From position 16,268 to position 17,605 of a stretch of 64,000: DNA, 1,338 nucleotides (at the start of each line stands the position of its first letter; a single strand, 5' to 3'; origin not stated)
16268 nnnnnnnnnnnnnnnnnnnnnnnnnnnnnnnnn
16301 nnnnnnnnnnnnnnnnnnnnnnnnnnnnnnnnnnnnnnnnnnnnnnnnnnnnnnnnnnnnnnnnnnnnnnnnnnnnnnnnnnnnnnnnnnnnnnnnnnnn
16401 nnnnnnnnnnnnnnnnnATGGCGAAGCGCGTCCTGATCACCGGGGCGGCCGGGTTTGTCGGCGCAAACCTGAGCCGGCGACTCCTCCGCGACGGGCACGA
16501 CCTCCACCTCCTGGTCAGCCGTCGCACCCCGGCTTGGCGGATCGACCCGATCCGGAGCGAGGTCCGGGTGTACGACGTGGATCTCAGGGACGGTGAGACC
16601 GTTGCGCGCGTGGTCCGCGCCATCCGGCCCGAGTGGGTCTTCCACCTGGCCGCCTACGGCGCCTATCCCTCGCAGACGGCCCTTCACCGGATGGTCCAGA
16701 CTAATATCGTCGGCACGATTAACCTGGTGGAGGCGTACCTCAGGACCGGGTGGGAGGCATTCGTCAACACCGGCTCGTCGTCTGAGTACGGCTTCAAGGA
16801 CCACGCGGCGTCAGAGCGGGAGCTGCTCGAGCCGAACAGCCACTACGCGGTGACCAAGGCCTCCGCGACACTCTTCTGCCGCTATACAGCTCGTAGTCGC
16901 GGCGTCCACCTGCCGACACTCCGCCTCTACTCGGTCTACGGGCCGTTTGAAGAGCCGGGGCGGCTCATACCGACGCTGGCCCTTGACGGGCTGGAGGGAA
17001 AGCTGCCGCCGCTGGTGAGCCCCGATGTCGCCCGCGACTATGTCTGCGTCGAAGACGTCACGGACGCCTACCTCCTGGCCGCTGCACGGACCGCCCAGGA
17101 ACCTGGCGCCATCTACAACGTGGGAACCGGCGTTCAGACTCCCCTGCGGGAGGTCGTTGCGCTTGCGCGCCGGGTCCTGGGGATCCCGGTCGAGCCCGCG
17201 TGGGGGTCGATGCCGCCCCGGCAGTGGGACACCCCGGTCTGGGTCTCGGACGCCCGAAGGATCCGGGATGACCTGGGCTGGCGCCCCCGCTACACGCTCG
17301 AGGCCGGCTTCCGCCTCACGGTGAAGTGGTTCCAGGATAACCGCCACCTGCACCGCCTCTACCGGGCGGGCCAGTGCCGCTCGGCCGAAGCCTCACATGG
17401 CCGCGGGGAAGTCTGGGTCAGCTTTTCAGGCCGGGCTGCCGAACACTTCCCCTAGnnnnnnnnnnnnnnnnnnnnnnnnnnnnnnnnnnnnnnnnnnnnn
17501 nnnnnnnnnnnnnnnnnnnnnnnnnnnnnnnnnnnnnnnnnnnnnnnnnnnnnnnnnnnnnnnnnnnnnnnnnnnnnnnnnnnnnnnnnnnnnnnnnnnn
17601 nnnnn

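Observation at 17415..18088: About 68-bp direct repeats carrying a sigma-28-like motif flank a small coiled-coil gene; one copy sits in the flagellin promoter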

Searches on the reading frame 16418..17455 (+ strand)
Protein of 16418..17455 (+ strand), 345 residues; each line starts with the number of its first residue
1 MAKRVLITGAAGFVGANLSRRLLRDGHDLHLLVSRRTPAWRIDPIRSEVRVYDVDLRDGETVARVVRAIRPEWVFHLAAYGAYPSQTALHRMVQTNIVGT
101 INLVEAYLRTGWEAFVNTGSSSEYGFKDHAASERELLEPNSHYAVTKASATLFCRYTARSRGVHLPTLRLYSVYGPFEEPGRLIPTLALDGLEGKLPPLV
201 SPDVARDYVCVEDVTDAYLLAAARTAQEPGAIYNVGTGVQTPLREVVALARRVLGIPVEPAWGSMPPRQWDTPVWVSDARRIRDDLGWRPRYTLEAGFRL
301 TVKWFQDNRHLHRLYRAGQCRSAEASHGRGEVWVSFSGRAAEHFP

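Call 7: search_protein_families(library=pfam, proteins=[window:16418-17455:+], max_evalue=0.01)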
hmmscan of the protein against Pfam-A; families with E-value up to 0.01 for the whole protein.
window:16418-17455:+ (345 aa): 9 families
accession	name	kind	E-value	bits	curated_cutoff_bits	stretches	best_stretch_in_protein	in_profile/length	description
PF01370.27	Epimerase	-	4.8e-46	157.6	20.9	1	5-236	1-240/240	NAD dependent epimerase/dehydratase family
PF16363.11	GDP_Man_Dehyd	-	1.2e-39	137.2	27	1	6-299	1-330/332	GDP-mannose 4,6 dehydratase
PF01073.25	3Beta_HSD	-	2.8e-14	53.3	22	1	6-228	1-234/280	3-beta hydroxysteroid dehydrogenase/isomerase family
PF04321.23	RmlD_sub_bind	-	5.6e-11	42.5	27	1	4-149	2-131/287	RmlD substrate binding domain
PF02719.21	Polysacc_synt_2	-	5.9e-10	39.3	20.2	1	5-118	1-126/293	Polysaccharide biosynthesis protein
PF13460.12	NAD_binding_10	-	1.2e-05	25.7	27.2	1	9-140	1-115/184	NAD(P)H-binding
PF08659.16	KR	-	1.3e-05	25.7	22.6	1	5-122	3-138/180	KR domain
PF00106.31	adh_short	-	2.1e-05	24.5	26.6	1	3-110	1-122/195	short chain dehydrogenase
PF07993.18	NAD_binding_4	-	2.3e-05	24.1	20.1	0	7-58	1-55/258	Male sterility protein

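Call 30: find_homologous_proteins(query=window:16418-17455:+, max_evalue=1e-60)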
Query window:16418-17455:+ (345 aa): 4920 proteins with E <= 1e-60 among 8000 candidates; the best 120 are listed.
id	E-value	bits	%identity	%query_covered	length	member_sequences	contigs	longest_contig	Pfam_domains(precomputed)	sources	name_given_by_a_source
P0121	5.5e-233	790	100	100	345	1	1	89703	PF08659.17,PF04321.24,PF16363.12,PF02719.22,PF01073.26,PF07993.19,PF13460.13,PF00106.32,PF01370.28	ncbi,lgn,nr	ncbi:MAG: NAD-dependent epimerase/dehydratase family protein [Candidatus Rokubacteria bacterium]|nr:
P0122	1.3e-150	520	73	91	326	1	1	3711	PF08659.17,PF04321.24,PF16363.12,PF02719.22,PF05368.20,PF01073.26,PF07993.19,PF13460.13,PF00106.32,PF01370.28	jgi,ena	-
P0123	4.5e-149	514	72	91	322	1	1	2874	PF04321.24,PF16363.12,PF02719.22,PF05368.20,PF01073.26,PF07993.19,PF13460.13,PF00106.32,PF01370.28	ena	-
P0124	1.6e-148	513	72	91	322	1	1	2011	PF04321.24,PF16363.12,PF02719.22,PF05368.20,PF01073.26,PF07993.19,PF13460.13,PF00106.32,PF01370.28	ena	-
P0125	4.4e-147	508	71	91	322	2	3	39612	PF04321.24,PF16363.12,PF02719.22,PF01073.26,PF07993.19,PF13460.13,PF01370.28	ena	-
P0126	2.1e-146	506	73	91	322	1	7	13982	PF04321.24,PF16363.12,PF02719.22,PF01073.26,PF07993.19,PF13460.13,PF01370.28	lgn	-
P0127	2.5e-146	505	69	92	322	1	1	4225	PF04321.24,PF16363.12,PF02719.22,PF05368.20,PF01073.26,PF07993.19,PF13460.13,PF01370.28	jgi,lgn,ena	-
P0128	8.9e-146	504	70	91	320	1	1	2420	PF04321.24,PF16363.12,PF02719.22,PF05368.20,PF01073.26,PF07993.19,PF13460.13,PF01370.28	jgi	jgi:nucleoside-diphosphate-sugar epimerase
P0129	1.5e-145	503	70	91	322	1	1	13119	PF04321.24,PF16363.12,PF02719.22,PF01073.26,PF07993.19,PF13460.13,PF01370.28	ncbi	-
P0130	3.9e-145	501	68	93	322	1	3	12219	PF04321.24,PF16363.12,PF02719.22,PF05368.20,PF01073.26,PF07993.19,PF13460.13,PF01370.28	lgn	-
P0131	5.0e-145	501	69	94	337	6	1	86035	PF04321.24,PF16363.12,PF02719.22,PF05368.20,PF01073.26,PF07993.19,PF13460.13,PF01370.28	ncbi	-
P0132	7.0e-145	501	73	88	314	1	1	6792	PF04321.24,PF16363.12,PF02719.22,PF01073.26,PF07993.19,PF01370.28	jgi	jgi:nucleoside-diphosphate-sugar epimerase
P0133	7.4e-145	501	70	92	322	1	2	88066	PF04321.24,PF16363.12,PF02719.22,PF05368.20,PF01073.26,PF07993.19,PF13460.13,PF00106.32,PF01370.28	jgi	jgi:nucleoside-diphosphate-sugar epimerase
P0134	9.6e-145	500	70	91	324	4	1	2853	PF04321.24,PF16363.12,PF02719.22,PF01073.26,PF07993.19,PF13460.13,PF01370.28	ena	-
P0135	3.7e-144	498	68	91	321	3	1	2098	PF04321.24,PF16363.12,PF02719.22,PF01073.26,PF07993.19,PF13460.13,PF00106.32,PF01370.28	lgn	-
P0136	5.6e-144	498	69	92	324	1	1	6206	PF04321.24,PF16363.12,PF02719.22,PF01073.26,PF07993.19,PF13460.13,PF00106.32,PF01370.28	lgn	-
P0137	6.0e-144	498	69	91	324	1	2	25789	PF04321.24,PF16363.12,PF02719.22,PF01073.26,PF07993.19,PF13460.13,PF00106.32,PF01370.28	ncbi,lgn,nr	ncbi:MAG: NAD-dependent epimerase/dehydratase family protein [Bacteroidetes bacterium]|nr:NAD-depend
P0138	3.3e-143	495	69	91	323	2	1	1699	PF04321.24,PF16363.12,PF02719.22,PF01073.26,PF07993.19,PF13460.13,PF01370.28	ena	-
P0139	1.4e-142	493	69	91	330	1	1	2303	PF08659.17,PF04321.24,PF16363.12,PF02719.22,PF01073.26,PF07993.19,PF13460.13,PF00106.32,PF01370.28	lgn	-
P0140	2.2e-142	492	68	92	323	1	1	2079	PF04321.24,PF16363.12,PF02719.22,PF01073.26,PF07993.19,PF13460.13,PF00106.32,PF01370.28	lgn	-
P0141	3.2e-142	492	70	89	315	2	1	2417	PF08659.17,PF04321.24,PF16363.12,PF02719.22,PF05368.20,PF01073.26,PF07993.19,PF13460.13,PF01370.28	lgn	-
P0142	1.6e-141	490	66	96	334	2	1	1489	PF04321.24,PF16363.12,PF02719.22,PF01073.26,PF07993.19,PF13460.13,PF00106.32,PF01370.28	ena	-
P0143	2.0e-141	489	69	90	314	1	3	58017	PF08659.17,PF04321.24,PF16363.12,PF02719.22,PF01073.26,PF07993.19,PF13460.13,PF00106.32,PF01370.28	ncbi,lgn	-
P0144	4.2e-141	488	69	90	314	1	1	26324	PF04321.24,PF16363.12,PF02719.22,PF05368.20,PF01073.26,PF07993.19,PF13460.13,PF00106.32,PF01370.28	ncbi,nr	ncbi:MAG: SDR family NAD(P)-dependent oxidoreductase [Anaerolineae bacterium]|nr:SDR family NAD(P)-d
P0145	5.5e-141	488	67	89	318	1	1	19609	PF08659.17,PF04321.24,PF16363.12,PF02719.22,PF05368.20,PF01073.26,PF07993.19,PF13460.13,PF00106.32,PF01370.28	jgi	jgi:nucleoside-diphosphate-sugar epimerase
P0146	7.1e-141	487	66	93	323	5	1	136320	PF04321.24,PF16363.12,PF02719.22,PF05368.20,PF01073.26,PF07993.19,PF13460.13,PF00106.32,PF01370.28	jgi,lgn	jgi:nucleoside-diphosphate-sugar epimerase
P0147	7.1e-141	487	66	91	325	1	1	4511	PF04321.24,PF16363.12,PF02719.22,PF01073.26,PF07993.19,PF13460.13,PF01370.28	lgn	-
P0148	7.2e-141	487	68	91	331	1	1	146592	PF04321.24,PF16363.12,PF02719.22,PF01073.26,PF07993.19,PF13460.13,PF00106.32,PF01370.28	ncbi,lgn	-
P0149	1.3e-140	487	69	91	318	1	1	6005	PF04321.24,PF16363.12,PF02719.22,PF01073.26,PF07993.19,PF13460.13,PF01370.28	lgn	-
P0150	1.4e-140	487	69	91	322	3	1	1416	PF04321.24,PF16363.12,PF02719.22,PF01073.26,PF07993.19,PF13460.13,PF01370.28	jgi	-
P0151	1.5e-140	486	69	91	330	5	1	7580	PF04321.24,PF16363.12,PF02719.22,PF05368.20,PF01073.26,PF07993.19,PF13460.13,PF01370.28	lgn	-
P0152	1.8e-140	486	67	91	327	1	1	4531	PF04321.24,PF16363.12,PF02719.22,PF01073.26,PF07993.19,PF13460.13,PF00106.32,PF01370.28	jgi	jgi:nucleoside-diphosphate-sugar epimerase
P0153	3.3e-140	485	67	93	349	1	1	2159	PF04321.24,PF16363.12,PF02719.22,PF01073.26,PF07993.19,PF13460.13,PF01370.28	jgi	-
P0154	4.5e-140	485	70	89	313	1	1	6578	PF04321.24,PF16363.12,PF02719.22,PF01073.26,PF07993.19,PF13460.13,PF01370.28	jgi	jgi:UDP-glucose 4-epimerase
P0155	5.2e-140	485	67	89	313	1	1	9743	PF04321.24,PF16363.12,PF02719.22,PF01073.26,PF07993.19,PF13460.13,PF01370.28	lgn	-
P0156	1.0e-139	484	67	91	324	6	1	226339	PF04321.24,PF16363.12,PF02719.22,PF01073.26,PF07993.19,PF13460.13,PF01370.28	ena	-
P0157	1.0e-139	484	68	89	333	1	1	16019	PF04321.24,PF16363.12,PF02719.22,PF01073.26,PF07993.19,PF13460.13,PF01370.28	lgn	-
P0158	1.4e-139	483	67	91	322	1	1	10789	PF04321.24,PF16363.12,PF02719.22,PF01073.26,PF07993.19,PF13460.13,PF00106.32,PF01370.28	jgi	jgi:nucleoside-diphosphate-sugar epimerase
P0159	1.5e-139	483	68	90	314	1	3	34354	PF04321.24,PF16363.12,PF02719.22,PF05368.20,PF01073.26,PF07993.19,PF13460.13,PF00106.32,PF01370.28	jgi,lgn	-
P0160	1.8e-139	483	65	91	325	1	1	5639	PF04321.24,PF16363.12,PF02719.22,PF01073.26,PF07993.19,PF13460.13,PF01370.28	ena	-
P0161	1.8e-139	483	66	92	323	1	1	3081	PF04321.24,PF16363.12,PF02719.22,PF01073.26,PF07993.19,PF13460.13,PF01370.28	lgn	-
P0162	2.2e-139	483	69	91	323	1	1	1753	PF04321.24,PF16363.12,PF02719.22,PF01073.26,PF07993.19,PF13460.13,PF00106.32,PF01370.28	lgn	-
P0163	2.5e-139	482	67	89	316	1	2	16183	PF04321.24,PF16363.12,PF02719.22,PF05368.20,PF01073.26,PF07993.19,PF13460.13,PF01370.28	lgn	-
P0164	2.8e-139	482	67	91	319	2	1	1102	PF04321.24,PF16363.12,PF02719.22,PF05368.20,PF01073.26,PF07993.19,PF13460.13,PF01370.28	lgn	-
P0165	3.4e-139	482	68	91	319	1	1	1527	PF04321.24,PF16363.12,PF02719.22,PF05368.20,PF01073.26,PF07993.19,PF13460.13,PF00106.32,PF01370.28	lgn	-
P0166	3.7e-139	482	68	91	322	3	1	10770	PF04321.24,PF16363.12,PF02719.22,PF05368.20,PF01073.26,PF07993.19,PF13460.13,PF00106.32,PF01370.28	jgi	jgi:UDP-glucose 4-epimerase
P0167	3.8e-139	482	68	91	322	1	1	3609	PF04321.24,PF16363.12,PF02719.22,PF01073.26,PF07993.19,PF13460.13,PF01370.28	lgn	-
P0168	4.4e-139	482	66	91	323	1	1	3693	PF04321.24,PF16363.12,PF02719.22,PF01073.26,PF07993.19,PF13460.13,PF00106.32,PF01370.28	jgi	jgi:UDP-glucose 4-epimerase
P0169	4.5e-139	482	66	91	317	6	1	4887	PF04321.24,PF16363.12,PF02719.22,PF01073.26,PF07993.19,PF13460.13,PF00106.32,PF01370.28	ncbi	-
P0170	5.9e-139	481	68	89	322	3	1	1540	PF08659.17,PF04321.24,PF16363.12,PF02719.22,PF01073.26,PF07993.19,PF13460.13,PF00106.32,PF01370.28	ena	-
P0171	8.3e-139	481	65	92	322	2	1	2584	PF04321.24,PF16363.12,PF02719.22,PF05368.20,PF01073.26,PF07993.19,PF13460.13,PF01370.28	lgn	-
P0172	9.0e-139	481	67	89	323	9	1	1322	PF04321.24,PF16363.12,PF02719.22,PF01073.26,PF07993.19,PF13460.13,PF00106.32,PF01370.28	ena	-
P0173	9.5e-139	480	68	91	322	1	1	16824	PF04321.24,PF16363.12,PF02719.22,PF01073.26,PF07993.19,PF13460.13,PF00106.32,PF01370.28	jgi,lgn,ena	-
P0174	1.0e-138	480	66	91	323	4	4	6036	PF04321.24,PF16363.12,PF02719.22,PF01073.26,PF07993.19,PF13460.13,PF01370.28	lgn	-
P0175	1.0e-138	480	67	89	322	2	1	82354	PF04321.24,PF16363.12,PF02719.22,PF01073.26,PF07993.19,PF13460.13,PF01370.28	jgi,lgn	jgi:nucleoside-diphosphate-sugar epimerase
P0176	1.2e-138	480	68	91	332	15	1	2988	PF04321.24,PF16363.12,PF02719.22,PF05368.20,PF01073.26,PF07993.19,PF13460.13,PF00106.32,PF01370.28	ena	-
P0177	1.3e-138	480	67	94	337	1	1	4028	PF04321.24,PF16363.12,PF02719.22,PF01073.26,PF07993.19,PF13460.13,PF01370.28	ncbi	-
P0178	1.5e-138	480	67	92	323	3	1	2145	PF04321.24,PF16363.12,PF02719.22,PF01073.26,PF07993.19,PF13460.13,PF01370.28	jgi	jgi:nucleoside-diphosphate-sugar epimerase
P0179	1.7e-138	480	68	91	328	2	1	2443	PF04321.24,PF16363.12,PF02719.22,PF05368.20,PF01073.26,PF07993.19,PF13460.13,PF00106.32,PF01370.28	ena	-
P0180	1.8e-138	480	67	91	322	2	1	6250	PF04321.24,PF16363.12,PF02719.22,PF05368.20,PF01073.26,PF07993.19,PF13460.13,PF00106.32,PF01370.28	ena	-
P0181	1.8e-138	480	67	90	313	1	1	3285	PF04321.24,PF16363.12,PF02719.22,PF01073.26,PF07993.19,PF13460.13,PF01370.28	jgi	jgi:nucleoside-diphosphate-sugar epimerase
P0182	2.0e-138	479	69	91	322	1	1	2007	PF04321.24,PF16363.12,PF02719.22,PF01073.26,PF07993.19,PF13460.13,PF01370.28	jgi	jgi:nucleoside-diphosphate-sugar epimerase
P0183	2.9e-138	479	66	92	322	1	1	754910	PF04321.24,PF16363.12,PF02719.22,PF01073.26,PF07993.19,PF13460.13,PF01370.28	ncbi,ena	-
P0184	3.3e-138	479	67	91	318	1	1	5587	PF04321.24,PF16363.12,PF02719.22,PF01073.26,PF07993.19,PF13460.13,PF01370.28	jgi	jgi:UDP-glucose 4-epimerase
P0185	3.3e-138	479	67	92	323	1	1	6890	PF04321.24,PF16363.12,PF02719.22,PF01073.26,PF07993.19,PF13460.13,PF01370.28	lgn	-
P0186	4.6e-138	478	70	88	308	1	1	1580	PF04321.24,PF16363.12,PF02719.22,PF01073.26,PF07993.19,PF13460.13,PF01370.28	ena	-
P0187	4.9e-138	478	66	91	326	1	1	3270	PF04321.24,PF16363.12,PF02719.22,PF01073.26,PF07993.19,PF13460.13,PF01370.28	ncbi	-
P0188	5.0e-138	478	66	93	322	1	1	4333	PF04321.24,PF16363.12,PF02719.22,PF01073.26,PF07993.19,PF13460.13,PF00106.32,PF01370.28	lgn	-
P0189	5.3e-138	478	66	92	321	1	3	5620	PF04321.24,PF16363.12,PF02719.22,PF01073.26,PF07993.19,PF13460.13,PF01370.28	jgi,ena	-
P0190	5.3e-138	478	67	89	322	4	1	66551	PF08659.17,PF04321.24,PF16363.12,PF02719.22,PF01073.26,PF07993.19,PF13460.13,PF00106.32,PF01370.28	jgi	jgi:UDP-glucose 4-epimerase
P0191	6.2e-138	478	67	91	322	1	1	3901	PF04321.24,PF16363.12,PF02719.22,PF05368.20,PF01073.26,PF07993.19,PF13460.13,PF00106.32,PF01370.28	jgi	-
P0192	6.6e-138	478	69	88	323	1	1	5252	PF04321.24,PF16363.12,PF02719.22,PF01073.26,PF07993.19,PF13460.13,PF01370.28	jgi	jgi:dolichol-phosphate mannosyltransferase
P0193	6.6e-138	478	65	91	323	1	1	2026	PF04321.24,PF16363.12,PF02719.22,PF05368.20,PF01073.26,PF07993.19,PF13460.13,PF00106.32,PF01370.28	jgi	-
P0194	6.8e-138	478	68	90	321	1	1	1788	PF04321.24,PF16363.12,PF02719.22,PF01073.26,PF07993.19,PF13460.13,PF01370.28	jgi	jgi:nucleoside-diphosphate-sugar epimerase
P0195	7.1e-138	478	67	92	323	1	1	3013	PF04321.24,PF16363.12,PF02719.22,PF01073.26,PF07993.19,PF13460.13,PF01370.28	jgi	-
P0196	8.4e-138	477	67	91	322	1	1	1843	PF04321.24,PF16363.12,PF02719.22,PF01073.26,PF07993.19,PF13460.13,PF01370.28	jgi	jgi:nucleoside-diphosphate-sugar epimerase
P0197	1.0e-137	477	67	91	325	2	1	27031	PF04321.24,PF16363.12,PF02719.22,PF05368.20,PF01073.26,PF07993.19,PF13460.13,PF01370.28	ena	-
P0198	1.2e-137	477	67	91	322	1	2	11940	PF04321.24,PF16363.12,PF02719.22,PF05368.20,PF01073.26,PF07993.19,PF13460.13,PF00106.32,PF01370.28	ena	-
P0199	1.2e-137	477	67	91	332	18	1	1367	PF04321.24,PF16363.12,PF02719.22,PF05368.20,PF01073.26,PF07993.19,PF13460.13,PF00106.32,PF01370.28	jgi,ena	-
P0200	1.3e-137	477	68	91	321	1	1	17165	PF04321.24,PF16363.12,PF02719.22,PF05368.20,PF01073.26,PF07993.19,PF13460.13,PF00106.32,PF01370.28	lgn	-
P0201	1.4e-137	477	67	92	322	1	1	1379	PF04321.24,PF16363.12,PF02719.22,PF05368.20,PF01073.26,PF07993.19,PF13460.13,PF01370.28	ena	-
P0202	1.4e-137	477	65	92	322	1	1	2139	PF04321.24,PF16363.12,PF02719.22,PF01073.26,PF07993.19,PF13460.13,PF00106.32,PF01370.28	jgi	jgi:nucleoside-diphosphate-sugar epimerase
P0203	1.8e-137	476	67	91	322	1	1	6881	PF04321.24,PF16363.12,PF02719.22,PF01073.26,PF07993.19,PF13460.13,PF01370.28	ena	-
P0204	1.8e-137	476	69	88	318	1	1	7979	PF04321.24,PF16363.12,PF02719.22,PF01073.26,PF07993.19,PF13460.13,PF01370.28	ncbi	ncbi:MAG: NAD-dependent epimerase/dehydratase family protein [Xenococcaceae cyanobacterium]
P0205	2.1e-137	476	67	92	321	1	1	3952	PF04321.24,PF16363.12,PF02719.22,PF05368.20,PF01073.26,PF07993.19,PF13460.13,PF01370.28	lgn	-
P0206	2.6e-137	476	66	90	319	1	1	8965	PF04321.24,PF16363.12,PF02719.22,PF05368.20,PF01073.26,PF07993.19,PF13460.13,PF00106.32,PF01370.28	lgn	-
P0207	2.6e-137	476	66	94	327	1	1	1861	PF04321.24,PF16363.12,PF02719.22,PF05368.20,PF01073.26,PF07993.19,PF13460.13,PF00106.32,PF01370.28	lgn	-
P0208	2.8e-137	476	66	93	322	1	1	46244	PF08659.17,PF04321.24,PF16363.12,PF02719.22,PF05368.20,PF01073.26,PF07993.19,PF13460.13,PF00106.32,PF01370.28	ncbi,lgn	-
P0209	2.9e-137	476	66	89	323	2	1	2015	PF08659.17,PF04321.24,PF16363.12,PF02719.22,PF01073.26,PF07993.19,PF13460.13,PF00106.32,PF01370.28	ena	-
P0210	3.0e-137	476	67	91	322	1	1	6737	PF04321.24,PF16363.12,PF02719.22,PF05368.20,PF01073.26,PF07993.19,PF13460.13,PF00106.32,PF01370.28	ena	-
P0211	3.3e-137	475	67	89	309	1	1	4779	PF04321.24,PF16363.12,PF02719.22,PF01073.26,PF07993.19,PF13460.13,PF00106.32,PF01370.28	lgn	-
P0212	3.4e-137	475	67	91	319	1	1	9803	PF04321.24,PF16363.12,PF02719.22,PF05368.20,PF01073.26,PF07993.19,PF13460.13,PF01370.28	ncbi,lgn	ncbi:MAG: NAD-dependent epimerase/dehydratase family protein [Pyrinomonadaceae bacterium]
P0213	4.1e-137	475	67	94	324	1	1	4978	PF04321.24,PF16363.12,PF02719.22,PF01073.26,PF07993.19,PF13460.13,PF00106.32,PF01370.28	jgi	-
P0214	4.9e-137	475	66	93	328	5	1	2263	PF08659.17,PF04321.24,PF16363.12,PF02719.22,PF05368.20,PF01073.26,PF07993.19,PF13460.13,PF00106.32,PF01370.28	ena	-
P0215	5.0e-137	475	67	91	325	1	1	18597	PF04321.24,PF16363.12,PF02719.22,PF01073.26,PF07993.19,PF13460.13,PF01370.28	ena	-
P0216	5.0e-137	475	66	91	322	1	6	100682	PF08659.17,PF04321.24,PF16363.12,PF02719.22,PF05368.20,PF01073.26,PF07993.19,PF13460.13,PF00106.32,PF01370.28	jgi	-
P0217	5.3e-137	475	67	91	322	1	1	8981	PF04321.24,PF16363.12,PF02719.22,PF05368.20,PF01073.26,PF07993.19,PF13460.13,PF00106.32,PF01370.28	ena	-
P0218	5.9e-137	475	68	89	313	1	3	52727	PF04321.24,PF16363.12,PF02719.22,PF01073.26,PF07993.19,PF13460.13,PF01370.28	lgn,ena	-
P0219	6.0e-137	475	68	91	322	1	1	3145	PF04321.24,PF16363.12,PF02719.22,PF01073.26,PF07993.19,PF13460.13,PF00106.32,PF01370.28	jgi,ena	jgi:nucleoside-diphosphate-sugar epimerase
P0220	6.4e-137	474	65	91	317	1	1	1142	PF04321.24,PF16363.12,PF02719.22,PF01073.26,PF07993.19,PF13460.13,PF00106.32,PF01370.28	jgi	jgi:nucleoside-diphosphate-sugar epimerase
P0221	8.2e-137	474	68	92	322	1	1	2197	PF04321.24,PF16363.12,PF02719.22,PF01073.26,PF07993.19,PF13460.13,PF00106.32,PF01370.28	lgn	-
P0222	9.8e-137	474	66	89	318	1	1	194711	PF04321.24,PF16363.12,PF02719.22,PF01073.26,PF07993.19,PF13460.13,PF01370.28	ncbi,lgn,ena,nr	ncbi:MAG TPA: NAD-dependent epimerase/dehydratase family protein [Chloroflexia bacterium]|nr:NAD-dep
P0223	1.1e-136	474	66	91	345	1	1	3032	PF04321.24,PF16363.12,PF02719.22,PF01073.26,PF07993.19,PF13460.13,PF00106.32,PF01370.28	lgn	-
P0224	1.2e-136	474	64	91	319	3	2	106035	PF04321.24,PF16363.12,PF02719.22,PF05368.20,PF01073.26,PF07993.19,PF13460.13,PF00106.32,PF01370.28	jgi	jgi:UDP-glucose 4-epimerase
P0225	1.3e-136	473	67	89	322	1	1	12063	PF04321.24,PF16363.12,PF02719.22,PF01073.26,PF07993.19,PF01370.28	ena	-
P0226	1.3e-136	473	67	91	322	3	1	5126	PF04321.24,PF16363.12,PF02719.22,PF05368.20,PF01073.26,PF07993.19,PF13460.13,PF01370.28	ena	-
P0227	1.4e-136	473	66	91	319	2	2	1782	PF04321.24,PF16363.12,PF02719.22,PF01073.26,PF07993.19,PF13460.13,PF01370.28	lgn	-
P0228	1.5e-136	473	69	90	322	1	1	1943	PF08659.17,PF04321.24,PF16363.12,PF02719.22,PF01073.26,PF07993.19,PF13460.13,PF00106.32,PF01370.28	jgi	-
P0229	1.6e-136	473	66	91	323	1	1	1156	PF04321.24,PF16363.12,PF02719.22,PF01073.26,PF07993.19,PF13460.13,PF01370.28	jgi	jgi:UDP-glucose 4-epimerase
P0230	1.7e-136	473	66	93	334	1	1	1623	PF04321.24,PF16363.12,PF02719.22,PF01073.26,PF07993.19,PF01370.28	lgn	-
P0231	1.8e-136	473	66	91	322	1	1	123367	PF04321.24,PF16363.12,PF02719.22,PF01073.26,PF07993.19,PF13460.13,PF01370.28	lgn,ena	-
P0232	1.9e-136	473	65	91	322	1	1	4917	PF04321.24,PF16363.12,PF02719.22,PF01073.26,PF07993.19,PF13460.13,PF00106.32,PF01370.28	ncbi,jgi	jgi:dolichol-phosphate mannosyltransferase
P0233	2.1e-136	473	67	91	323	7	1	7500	PF04321.24,PF16363.12,PF02719.22,PF05368.20,PF01073.26,PF07993.19,PF13460.13,PF01370.28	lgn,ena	-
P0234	2.4e-136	473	65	91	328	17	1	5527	PF04321.24,PF16363.12,PF02719.22,PF05368.20,PF01073.26,PF07993.19,PF13460.13,PF00106.32,PF01370.28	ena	-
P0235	2.4e-136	473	67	90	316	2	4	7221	PF04321.24,PF16363.12,PF02719.22,PF01073.26,PF07993.19,PF13460.13,PF01370.28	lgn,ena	-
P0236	2.5e-136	473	65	93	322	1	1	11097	PF04321.24,PF16363.12,PF02719.22,PF01073.26,PF07993.19,PF13460.13,PF00106.32,PF01370.28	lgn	-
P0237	2.5e-136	473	67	91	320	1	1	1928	PF04321.24,PF16363.12,PF02719.22,PF01073.26,PF07993.19,PF13460.13,PF01370.28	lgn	-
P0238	2.6e-136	472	64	91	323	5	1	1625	PF04321.24,PF16363.12,PF02719.22,PF05368.20,PF01073.26,PF07993.19,PF13460.13,PF01370.28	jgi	jgi:nucleoside-diphosphate-sugar epimerase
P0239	2.7e-136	472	65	91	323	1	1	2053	PF04321.24,PF16363.12,PF02719.22,PF01073.26,PF07993.19,PF13460.13,PF01370.28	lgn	-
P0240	3.1e-136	472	67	91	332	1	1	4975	PF04321.24,PF16363.12,PF02719.22,PF01073.26,PF07993.19,PF13460.13,PF00106.32,PF01370.28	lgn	-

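Call 31: find_encoding_contigs(protein=P0121, flank=3000, max_places=4)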
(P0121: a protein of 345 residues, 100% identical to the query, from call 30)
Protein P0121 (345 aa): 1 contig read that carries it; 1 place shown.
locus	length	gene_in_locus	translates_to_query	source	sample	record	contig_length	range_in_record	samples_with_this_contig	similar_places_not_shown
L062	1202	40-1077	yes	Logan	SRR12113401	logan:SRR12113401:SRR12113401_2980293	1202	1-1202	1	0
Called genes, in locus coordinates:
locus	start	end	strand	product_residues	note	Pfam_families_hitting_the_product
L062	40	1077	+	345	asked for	PF00106:adh_short (faint), PF01073:3Beta_HSD, PF01370:Epimerase, PF02719:Polysacc_synt_2, PF04321:RmlD_sub_bind, PF07993:NAD_binding_4 (faint), PF13460:NAD_binding_10 (weak), PF16363:GDP_Man_Dehyd, +1 more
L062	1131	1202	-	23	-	?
